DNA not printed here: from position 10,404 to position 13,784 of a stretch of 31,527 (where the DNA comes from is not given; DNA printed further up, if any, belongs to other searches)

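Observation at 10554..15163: Three-gene nutrient-to-c-di-GMP relay pointing at a polysaccharide operon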

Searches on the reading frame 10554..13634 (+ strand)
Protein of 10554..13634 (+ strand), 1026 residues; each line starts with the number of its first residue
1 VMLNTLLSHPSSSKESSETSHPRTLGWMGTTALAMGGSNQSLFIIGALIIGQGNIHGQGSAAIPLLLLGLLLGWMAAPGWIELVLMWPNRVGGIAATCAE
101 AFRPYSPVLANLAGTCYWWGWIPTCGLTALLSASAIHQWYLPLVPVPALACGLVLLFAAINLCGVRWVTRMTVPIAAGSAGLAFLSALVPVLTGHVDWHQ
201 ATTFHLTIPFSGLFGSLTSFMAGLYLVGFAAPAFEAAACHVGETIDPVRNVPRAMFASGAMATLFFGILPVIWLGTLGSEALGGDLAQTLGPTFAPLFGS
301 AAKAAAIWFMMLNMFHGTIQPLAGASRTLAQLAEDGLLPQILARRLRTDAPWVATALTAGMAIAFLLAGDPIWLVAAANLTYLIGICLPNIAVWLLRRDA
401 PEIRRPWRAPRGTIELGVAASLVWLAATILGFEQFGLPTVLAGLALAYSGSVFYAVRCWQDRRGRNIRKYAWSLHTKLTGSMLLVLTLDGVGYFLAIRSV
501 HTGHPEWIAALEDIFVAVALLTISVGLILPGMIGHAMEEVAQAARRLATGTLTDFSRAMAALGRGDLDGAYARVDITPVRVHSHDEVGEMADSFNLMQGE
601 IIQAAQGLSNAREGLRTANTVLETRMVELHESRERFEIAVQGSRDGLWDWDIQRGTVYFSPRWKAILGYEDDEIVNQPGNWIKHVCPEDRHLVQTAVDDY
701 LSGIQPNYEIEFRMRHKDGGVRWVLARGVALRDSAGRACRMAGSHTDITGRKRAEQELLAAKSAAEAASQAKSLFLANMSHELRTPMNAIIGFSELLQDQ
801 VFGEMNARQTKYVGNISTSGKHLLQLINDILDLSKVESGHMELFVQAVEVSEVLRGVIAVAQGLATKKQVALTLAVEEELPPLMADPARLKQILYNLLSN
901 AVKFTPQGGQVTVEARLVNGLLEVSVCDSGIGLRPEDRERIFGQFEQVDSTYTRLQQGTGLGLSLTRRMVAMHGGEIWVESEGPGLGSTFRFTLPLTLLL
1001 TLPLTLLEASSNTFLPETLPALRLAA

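Call 3: search_protein_families(library=pfam, proteins=[window:10554-13634:+], max_evalue=0.01)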
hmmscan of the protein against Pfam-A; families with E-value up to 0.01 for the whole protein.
window:10554-13634:+ (1026 aa): 9 families
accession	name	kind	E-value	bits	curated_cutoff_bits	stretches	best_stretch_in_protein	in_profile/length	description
PF13520.12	AA_permease_2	-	4.9e-31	108.5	27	1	25-429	1-405/427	Amino acid permease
PF02518.31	HATPase_c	-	4.4e-30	104.8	26.4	1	886-997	2-110/111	Histidine kinase-, DNA gyrase B-, and HSP90-like ATPase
PF08447.18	PAS_3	-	6.7e-26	90.8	25.6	1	657-744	2-88/89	PAS fold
PF00512.31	HisKA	-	8.4e-22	77.4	26.9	1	771-839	1-66/66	His Kinase A (phospho-acceptor) domain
PF00324.27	AA_permease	-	1.8e-13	50.4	24.6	1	50-371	17-350/470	Amino acid permease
PF00672.30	HAMP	-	3.8e-07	30.8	25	1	548-601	6-51/53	HAMP domain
PF00989.32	PAS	-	1.2e-06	29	22.6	1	635-739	2-104/113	PAS fold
PF13426.13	PAS_9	-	1.5e-06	28.9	27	1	656-749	13-102/103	PAS domain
PF08448.16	PAS_4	-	0.0002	22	23.1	1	651-753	12-110/110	PAS fold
